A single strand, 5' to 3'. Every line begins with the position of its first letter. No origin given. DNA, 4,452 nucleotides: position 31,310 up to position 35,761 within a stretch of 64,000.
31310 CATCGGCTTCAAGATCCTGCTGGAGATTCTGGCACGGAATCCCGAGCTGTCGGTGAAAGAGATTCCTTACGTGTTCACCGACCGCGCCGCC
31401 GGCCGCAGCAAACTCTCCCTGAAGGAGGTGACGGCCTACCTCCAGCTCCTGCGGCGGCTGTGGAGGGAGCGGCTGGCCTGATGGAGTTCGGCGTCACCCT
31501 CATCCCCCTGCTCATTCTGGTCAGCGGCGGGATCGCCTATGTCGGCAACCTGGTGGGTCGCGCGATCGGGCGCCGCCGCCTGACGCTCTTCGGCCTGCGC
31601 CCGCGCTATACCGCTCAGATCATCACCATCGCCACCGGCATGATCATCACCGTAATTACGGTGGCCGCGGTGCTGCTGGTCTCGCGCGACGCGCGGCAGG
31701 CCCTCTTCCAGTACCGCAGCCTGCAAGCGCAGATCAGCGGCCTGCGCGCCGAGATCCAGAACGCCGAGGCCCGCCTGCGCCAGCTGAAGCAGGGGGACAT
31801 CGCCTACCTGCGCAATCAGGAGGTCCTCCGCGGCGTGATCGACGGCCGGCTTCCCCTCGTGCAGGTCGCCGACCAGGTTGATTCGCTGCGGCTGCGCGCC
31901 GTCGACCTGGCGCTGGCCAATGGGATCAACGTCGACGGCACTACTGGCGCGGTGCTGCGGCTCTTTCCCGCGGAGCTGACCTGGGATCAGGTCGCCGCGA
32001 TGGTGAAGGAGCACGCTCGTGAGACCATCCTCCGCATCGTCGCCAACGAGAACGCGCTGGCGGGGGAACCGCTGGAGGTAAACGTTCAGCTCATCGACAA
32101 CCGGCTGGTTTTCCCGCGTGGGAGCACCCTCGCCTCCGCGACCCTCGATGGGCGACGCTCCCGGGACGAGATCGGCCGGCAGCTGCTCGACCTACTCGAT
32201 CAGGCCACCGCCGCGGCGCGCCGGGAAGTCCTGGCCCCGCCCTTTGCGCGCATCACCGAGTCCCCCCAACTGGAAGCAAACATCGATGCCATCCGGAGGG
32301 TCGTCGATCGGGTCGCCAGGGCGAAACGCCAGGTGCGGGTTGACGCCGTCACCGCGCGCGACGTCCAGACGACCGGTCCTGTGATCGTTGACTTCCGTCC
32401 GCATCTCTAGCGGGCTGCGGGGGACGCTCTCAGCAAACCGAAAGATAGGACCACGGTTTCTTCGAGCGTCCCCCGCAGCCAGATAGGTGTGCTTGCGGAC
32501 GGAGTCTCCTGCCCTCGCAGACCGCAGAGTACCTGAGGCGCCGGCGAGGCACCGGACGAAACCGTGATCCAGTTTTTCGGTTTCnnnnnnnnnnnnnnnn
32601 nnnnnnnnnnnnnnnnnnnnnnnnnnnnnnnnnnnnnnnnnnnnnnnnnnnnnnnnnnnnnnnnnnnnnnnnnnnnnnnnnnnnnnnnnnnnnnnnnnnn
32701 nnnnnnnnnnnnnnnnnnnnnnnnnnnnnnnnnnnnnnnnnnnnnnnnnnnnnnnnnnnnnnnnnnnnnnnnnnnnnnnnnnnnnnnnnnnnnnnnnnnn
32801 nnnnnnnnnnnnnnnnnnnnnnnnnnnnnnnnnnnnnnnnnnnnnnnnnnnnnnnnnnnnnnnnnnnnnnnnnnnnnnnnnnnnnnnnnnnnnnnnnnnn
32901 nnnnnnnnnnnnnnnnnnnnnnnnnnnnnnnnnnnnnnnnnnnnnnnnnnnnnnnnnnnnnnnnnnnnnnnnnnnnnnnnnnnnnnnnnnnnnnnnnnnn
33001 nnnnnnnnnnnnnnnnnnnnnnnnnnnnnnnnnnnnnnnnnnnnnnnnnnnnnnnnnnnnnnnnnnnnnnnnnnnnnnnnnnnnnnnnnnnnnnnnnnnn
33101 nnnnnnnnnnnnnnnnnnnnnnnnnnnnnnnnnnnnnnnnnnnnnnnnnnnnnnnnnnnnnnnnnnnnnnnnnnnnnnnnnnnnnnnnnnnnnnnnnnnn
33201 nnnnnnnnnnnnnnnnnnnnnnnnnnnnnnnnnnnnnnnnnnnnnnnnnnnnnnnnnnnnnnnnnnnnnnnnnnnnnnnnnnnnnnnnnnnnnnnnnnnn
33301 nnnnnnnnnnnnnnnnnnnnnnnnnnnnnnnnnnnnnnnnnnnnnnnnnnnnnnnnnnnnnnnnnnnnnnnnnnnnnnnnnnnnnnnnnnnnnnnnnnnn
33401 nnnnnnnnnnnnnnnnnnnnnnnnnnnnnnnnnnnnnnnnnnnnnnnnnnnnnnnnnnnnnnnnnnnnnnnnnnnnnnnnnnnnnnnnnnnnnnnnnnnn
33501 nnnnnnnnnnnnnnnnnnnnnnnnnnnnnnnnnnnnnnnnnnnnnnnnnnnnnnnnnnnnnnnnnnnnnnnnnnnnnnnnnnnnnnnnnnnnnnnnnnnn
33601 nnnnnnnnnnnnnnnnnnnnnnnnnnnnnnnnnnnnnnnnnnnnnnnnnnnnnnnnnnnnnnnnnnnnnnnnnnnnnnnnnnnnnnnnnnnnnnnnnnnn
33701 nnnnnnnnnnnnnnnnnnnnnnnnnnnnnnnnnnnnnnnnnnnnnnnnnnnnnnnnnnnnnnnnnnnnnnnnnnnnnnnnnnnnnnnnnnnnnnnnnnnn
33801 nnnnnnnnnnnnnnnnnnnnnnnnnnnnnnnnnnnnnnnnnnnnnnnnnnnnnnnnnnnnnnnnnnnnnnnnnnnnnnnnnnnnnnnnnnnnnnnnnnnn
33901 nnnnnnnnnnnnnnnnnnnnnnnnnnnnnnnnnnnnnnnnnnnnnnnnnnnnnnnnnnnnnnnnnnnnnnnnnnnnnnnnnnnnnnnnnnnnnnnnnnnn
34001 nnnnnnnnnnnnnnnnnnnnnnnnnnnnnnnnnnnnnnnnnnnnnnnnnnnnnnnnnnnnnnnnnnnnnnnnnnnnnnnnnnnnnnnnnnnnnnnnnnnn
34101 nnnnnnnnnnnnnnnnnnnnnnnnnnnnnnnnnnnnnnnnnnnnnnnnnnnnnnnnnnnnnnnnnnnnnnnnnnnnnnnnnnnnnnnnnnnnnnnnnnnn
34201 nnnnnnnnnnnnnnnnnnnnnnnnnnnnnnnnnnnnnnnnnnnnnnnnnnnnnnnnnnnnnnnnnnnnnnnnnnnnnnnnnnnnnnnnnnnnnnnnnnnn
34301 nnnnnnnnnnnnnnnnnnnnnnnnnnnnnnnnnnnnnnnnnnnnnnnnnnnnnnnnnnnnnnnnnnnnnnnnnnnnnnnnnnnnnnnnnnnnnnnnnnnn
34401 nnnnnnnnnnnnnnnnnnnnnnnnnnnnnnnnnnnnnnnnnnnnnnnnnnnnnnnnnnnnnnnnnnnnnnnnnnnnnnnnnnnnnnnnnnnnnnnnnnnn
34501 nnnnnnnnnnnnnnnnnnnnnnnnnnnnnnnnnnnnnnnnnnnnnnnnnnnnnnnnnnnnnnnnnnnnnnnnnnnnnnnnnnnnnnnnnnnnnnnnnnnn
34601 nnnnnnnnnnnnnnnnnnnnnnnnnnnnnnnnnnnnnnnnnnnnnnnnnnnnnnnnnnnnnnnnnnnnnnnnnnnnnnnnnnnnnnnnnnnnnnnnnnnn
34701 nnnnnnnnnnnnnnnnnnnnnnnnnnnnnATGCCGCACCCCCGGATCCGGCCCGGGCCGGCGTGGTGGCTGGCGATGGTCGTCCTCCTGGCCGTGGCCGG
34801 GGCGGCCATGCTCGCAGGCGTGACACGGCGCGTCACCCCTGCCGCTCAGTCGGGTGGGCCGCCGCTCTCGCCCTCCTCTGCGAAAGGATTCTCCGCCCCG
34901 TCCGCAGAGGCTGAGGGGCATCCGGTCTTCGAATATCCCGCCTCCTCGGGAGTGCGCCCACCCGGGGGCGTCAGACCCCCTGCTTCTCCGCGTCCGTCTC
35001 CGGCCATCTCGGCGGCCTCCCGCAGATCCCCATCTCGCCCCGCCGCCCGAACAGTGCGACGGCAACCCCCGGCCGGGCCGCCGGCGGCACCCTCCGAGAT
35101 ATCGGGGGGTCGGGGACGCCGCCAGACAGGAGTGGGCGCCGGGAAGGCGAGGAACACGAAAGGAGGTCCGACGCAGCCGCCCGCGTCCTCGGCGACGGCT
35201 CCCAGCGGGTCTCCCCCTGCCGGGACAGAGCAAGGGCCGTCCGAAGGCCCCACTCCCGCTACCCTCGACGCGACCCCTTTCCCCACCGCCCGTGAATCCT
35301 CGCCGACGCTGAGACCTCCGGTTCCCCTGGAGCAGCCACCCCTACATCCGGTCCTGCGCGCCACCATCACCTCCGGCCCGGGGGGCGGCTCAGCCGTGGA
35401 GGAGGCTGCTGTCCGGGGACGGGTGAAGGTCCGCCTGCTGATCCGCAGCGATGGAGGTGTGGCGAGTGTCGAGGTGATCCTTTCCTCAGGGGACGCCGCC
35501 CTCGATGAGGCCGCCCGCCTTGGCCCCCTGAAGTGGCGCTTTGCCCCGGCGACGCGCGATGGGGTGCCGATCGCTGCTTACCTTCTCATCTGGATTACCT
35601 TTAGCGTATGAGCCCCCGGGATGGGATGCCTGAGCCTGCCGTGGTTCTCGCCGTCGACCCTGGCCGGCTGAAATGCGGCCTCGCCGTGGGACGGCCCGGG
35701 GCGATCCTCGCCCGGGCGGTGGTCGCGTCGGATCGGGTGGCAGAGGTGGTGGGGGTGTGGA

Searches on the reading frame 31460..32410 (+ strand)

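Call 46: search_protein_families(library=pfam, proteins=[window:31460-32410:+], max_evalue=0.01)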
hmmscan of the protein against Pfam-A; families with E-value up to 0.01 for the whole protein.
window:31460-32410:+ (316 aa): 1 family
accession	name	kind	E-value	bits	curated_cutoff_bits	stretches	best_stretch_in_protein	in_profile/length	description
PF11283.13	DUF3084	-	8.3e-26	90.2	25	1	11-85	1-75/77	Protein of unknown function (DUF3084)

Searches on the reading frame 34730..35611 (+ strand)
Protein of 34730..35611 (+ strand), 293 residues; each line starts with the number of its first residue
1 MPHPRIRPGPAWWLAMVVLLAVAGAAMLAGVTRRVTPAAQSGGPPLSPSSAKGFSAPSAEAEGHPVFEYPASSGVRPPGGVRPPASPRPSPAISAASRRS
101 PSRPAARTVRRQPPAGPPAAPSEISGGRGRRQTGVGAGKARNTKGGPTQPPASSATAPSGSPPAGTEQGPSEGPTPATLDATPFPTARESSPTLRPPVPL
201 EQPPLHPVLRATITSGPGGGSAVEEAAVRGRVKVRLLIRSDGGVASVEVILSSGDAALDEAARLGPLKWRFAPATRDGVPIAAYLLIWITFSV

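Call 46: search_protein_families(library=pfam, proteins=[window:34730-35611:+], max_evalue=0.01)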
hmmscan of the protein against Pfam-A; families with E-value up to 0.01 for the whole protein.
window:34730-35611:+ (293 aa): 1 family
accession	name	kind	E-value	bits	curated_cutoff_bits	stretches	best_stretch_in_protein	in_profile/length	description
PF03544.19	TonB_C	-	3.6e-11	43.8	24.6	1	227-292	13-78/79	Gram-negative bacterial TonB protein C-terminal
